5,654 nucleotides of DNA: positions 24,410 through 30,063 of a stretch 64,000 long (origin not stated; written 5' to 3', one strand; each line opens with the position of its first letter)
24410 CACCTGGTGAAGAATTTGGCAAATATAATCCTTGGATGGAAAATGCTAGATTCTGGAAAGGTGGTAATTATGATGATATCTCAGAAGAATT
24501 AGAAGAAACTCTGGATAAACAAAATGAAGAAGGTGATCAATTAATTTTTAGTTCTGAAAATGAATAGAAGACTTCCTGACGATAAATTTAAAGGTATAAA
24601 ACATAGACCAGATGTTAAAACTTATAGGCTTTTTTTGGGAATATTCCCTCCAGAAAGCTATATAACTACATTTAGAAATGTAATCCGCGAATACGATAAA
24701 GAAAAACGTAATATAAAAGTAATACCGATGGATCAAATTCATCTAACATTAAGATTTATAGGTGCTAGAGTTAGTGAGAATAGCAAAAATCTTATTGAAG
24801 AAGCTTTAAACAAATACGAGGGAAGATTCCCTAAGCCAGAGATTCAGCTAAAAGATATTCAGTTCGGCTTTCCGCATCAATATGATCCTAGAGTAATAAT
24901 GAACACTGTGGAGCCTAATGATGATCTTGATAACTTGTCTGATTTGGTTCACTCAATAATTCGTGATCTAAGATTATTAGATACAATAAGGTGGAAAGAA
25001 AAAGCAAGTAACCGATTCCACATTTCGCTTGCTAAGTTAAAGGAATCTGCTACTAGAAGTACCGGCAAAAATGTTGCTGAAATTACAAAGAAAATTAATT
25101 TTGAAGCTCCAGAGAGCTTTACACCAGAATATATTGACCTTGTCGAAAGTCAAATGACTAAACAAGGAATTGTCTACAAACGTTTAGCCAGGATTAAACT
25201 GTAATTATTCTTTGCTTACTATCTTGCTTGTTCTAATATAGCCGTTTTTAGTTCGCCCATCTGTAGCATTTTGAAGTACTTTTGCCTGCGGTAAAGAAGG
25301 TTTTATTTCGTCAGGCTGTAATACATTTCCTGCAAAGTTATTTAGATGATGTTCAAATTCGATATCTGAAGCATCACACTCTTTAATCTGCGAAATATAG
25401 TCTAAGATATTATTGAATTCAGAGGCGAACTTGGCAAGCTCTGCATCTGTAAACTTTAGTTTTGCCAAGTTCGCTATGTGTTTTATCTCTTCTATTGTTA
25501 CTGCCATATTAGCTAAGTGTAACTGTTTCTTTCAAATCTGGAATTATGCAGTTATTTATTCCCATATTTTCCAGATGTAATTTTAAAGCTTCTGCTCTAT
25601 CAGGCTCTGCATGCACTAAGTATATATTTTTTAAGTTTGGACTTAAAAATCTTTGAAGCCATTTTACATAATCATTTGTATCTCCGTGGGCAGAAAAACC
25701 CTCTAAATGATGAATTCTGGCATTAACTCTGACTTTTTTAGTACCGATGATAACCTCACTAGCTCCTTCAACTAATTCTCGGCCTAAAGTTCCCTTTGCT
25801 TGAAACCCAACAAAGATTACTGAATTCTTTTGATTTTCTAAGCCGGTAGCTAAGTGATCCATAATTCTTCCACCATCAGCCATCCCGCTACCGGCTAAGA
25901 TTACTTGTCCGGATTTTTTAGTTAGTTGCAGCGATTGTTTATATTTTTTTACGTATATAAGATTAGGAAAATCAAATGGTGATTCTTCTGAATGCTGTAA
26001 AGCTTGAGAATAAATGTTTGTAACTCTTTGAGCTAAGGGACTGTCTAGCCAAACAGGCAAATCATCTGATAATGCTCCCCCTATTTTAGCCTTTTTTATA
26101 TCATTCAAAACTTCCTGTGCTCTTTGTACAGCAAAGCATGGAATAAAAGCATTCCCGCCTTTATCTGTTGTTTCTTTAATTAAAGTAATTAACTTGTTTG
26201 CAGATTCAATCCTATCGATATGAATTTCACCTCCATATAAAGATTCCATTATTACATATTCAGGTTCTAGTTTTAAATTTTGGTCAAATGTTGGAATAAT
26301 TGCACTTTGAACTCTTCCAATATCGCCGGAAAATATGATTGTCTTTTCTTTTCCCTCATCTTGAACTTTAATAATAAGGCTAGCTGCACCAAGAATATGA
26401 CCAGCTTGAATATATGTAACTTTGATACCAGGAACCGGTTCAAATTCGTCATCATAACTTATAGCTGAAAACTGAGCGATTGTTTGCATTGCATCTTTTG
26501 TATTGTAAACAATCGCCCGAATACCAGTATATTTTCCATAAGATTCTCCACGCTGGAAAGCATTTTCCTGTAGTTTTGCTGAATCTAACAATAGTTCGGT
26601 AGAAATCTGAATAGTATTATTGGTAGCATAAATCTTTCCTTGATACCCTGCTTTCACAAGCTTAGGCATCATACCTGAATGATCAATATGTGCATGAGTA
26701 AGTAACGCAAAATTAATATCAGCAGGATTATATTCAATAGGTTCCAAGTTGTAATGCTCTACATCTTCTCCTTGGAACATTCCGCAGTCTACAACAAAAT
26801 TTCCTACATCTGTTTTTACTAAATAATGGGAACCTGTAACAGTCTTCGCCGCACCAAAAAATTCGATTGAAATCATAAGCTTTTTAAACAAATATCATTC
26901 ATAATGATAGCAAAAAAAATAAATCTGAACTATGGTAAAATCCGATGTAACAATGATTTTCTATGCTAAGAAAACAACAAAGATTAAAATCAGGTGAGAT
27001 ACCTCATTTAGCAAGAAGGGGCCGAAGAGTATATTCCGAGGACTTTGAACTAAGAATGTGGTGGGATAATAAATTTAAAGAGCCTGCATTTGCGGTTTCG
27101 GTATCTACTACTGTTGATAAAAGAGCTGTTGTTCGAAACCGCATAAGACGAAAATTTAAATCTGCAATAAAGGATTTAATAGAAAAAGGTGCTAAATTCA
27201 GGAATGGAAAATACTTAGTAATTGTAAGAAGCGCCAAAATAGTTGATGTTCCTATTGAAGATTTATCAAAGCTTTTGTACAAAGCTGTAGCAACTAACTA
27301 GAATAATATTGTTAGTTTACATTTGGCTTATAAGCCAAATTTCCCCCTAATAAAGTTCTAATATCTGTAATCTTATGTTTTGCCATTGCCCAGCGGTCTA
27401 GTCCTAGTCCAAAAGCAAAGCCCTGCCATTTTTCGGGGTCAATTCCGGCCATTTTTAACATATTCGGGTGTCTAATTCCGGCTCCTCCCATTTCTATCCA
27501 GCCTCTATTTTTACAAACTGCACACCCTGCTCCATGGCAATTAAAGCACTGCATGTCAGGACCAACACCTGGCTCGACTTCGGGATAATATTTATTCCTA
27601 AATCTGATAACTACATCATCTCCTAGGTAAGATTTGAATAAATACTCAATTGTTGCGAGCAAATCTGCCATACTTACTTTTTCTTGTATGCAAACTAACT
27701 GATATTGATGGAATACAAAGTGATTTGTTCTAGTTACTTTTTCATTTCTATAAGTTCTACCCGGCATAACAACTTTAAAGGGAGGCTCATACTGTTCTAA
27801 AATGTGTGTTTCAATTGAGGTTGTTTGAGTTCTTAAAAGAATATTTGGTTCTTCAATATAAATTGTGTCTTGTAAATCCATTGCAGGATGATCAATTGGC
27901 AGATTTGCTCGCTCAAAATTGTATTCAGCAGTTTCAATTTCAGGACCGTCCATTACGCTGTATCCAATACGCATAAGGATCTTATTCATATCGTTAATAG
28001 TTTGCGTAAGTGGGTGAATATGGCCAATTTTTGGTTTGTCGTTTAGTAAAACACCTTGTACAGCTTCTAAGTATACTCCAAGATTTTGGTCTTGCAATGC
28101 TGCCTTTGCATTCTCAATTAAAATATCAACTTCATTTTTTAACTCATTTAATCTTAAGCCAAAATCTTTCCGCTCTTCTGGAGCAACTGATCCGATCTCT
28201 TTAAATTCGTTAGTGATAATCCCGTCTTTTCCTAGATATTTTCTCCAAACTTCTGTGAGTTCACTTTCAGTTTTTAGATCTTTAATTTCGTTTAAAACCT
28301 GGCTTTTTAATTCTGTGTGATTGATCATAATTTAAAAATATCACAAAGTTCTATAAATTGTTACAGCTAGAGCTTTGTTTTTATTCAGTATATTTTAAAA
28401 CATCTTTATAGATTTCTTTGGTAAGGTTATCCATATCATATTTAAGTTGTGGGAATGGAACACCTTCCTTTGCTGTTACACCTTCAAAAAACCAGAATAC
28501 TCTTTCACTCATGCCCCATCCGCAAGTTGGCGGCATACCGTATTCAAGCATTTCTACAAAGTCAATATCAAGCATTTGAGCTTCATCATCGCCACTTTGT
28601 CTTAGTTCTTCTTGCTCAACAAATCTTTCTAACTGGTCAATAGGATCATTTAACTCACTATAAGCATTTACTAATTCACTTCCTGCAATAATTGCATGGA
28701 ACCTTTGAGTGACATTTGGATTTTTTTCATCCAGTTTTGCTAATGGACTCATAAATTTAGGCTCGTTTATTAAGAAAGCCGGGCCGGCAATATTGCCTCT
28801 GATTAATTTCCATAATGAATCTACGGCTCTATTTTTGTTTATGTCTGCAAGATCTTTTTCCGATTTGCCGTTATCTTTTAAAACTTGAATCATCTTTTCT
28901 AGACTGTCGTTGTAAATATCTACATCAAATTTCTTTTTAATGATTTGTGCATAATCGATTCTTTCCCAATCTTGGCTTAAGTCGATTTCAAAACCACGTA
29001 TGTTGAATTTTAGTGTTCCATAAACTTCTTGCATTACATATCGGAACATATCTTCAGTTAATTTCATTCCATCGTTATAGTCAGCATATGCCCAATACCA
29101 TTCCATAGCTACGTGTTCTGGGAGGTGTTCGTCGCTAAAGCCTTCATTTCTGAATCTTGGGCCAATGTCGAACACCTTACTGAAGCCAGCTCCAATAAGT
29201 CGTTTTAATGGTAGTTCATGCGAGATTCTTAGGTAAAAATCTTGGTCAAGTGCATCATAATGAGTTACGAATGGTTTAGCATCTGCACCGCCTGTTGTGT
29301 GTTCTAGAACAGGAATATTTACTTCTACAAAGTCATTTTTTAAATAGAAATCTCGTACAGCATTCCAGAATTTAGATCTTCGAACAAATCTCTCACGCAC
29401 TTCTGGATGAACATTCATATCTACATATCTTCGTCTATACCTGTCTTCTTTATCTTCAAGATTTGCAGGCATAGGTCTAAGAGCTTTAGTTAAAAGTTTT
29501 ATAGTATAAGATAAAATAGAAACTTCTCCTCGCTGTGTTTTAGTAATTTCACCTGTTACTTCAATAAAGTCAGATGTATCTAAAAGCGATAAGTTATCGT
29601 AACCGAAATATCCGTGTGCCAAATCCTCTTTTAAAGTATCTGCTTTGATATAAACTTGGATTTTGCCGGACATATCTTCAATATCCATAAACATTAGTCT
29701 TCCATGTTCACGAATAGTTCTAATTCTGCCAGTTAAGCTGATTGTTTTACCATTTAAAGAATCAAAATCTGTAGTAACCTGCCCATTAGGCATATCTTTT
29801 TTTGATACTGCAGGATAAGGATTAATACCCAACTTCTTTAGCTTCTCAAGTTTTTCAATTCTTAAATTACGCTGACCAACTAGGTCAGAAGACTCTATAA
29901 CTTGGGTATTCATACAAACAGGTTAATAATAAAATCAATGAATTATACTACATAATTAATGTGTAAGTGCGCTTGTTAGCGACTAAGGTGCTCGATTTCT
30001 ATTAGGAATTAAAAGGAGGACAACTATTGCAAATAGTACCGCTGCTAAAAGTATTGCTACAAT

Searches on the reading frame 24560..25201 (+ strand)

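Call 23: search_protein_families(library=pfam, proteins=[window:24560-25201:+], max_evalue=0.001)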
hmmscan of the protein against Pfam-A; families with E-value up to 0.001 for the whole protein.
window:24560-25201:+ (214 aa): 2 families
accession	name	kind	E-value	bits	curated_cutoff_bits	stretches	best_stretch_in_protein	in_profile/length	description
PF02834.22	LigT_PEase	-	2.4e-09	37.7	23.3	1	28-113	1-86/87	LigT like Phosphoesterase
PF10469.15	AKAP7_NLS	-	1.7e-05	25.3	24.4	1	41-214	24-208/208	AKAP7 2'5' RNA ligase-like domain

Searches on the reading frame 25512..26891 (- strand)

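Call 23: search_protein_families(library=pfam, proteins=[window:25512-26891:-], max_evalue=0.001)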
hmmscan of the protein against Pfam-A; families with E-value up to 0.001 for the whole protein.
window:25512-26891:- (460 aa): 5 families
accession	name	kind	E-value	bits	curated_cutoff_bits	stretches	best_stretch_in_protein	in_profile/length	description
PF10996.14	Beta-Casp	-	8.2e-28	97.8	27.7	1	258-373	1-120/120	Beta-Casp domain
PF07521.17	RMMBL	-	2.1e-15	56.9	21.6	1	387-451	2-63/63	Zn-dependent metallo-hydrolase RNA specificity domain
PF00753.33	Lactamase_B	-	1.3e-10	42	22.7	1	22-193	8-152/196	Metallo-beta-lactamase superfamily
PF16661.11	Lactamase_B_6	-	1.2e-07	31.8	27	1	25-179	2-154/193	Metallo-beta-lactamase superfamily domain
PF12706.13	Lactamase_B_2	-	4.4e-07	30.1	27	1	31-199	2-151/200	Beta-lactamase superfamily domain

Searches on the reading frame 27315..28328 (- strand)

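Call 23: search_protein_families(library=pfam, proteins=[window:27315-28328:-], max_evalue=0.001)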
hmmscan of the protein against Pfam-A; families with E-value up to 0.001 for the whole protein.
window:27315-28328:- (338 aa): 2 families
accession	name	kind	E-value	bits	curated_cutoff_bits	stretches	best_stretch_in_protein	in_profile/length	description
PF01409.25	tRNA-synt_2d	-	1.7e-71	241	19.8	1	98-332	10-241/246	tRNA synthetases class II core domain (F)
PF02912.23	Phe_tRNA-synt_N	-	7.2e-17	61.6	22.3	1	20-82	2-64/69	Aminoacyl tRNA synthetase class II, N-terminal domain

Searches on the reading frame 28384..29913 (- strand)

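Call 23: search_protein_families(library=pfam, proteins=[window:28384-29913:-], max_evalue=0.001)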
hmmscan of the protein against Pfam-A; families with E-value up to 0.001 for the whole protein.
window:28384-29913:- (510 aa): 2 families
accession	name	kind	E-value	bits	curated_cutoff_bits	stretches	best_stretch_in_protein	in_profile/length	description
PF00152.25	tRNA-synt_2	-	1e-63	215.7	25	1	155-488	2-305/308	tRNA synthetases class II (D, K and N)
PF01336.31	tRNA_anti-codon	-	3.9e-12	46.4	27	1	59-139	2-73/75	OB-fold nucleic acid binding domain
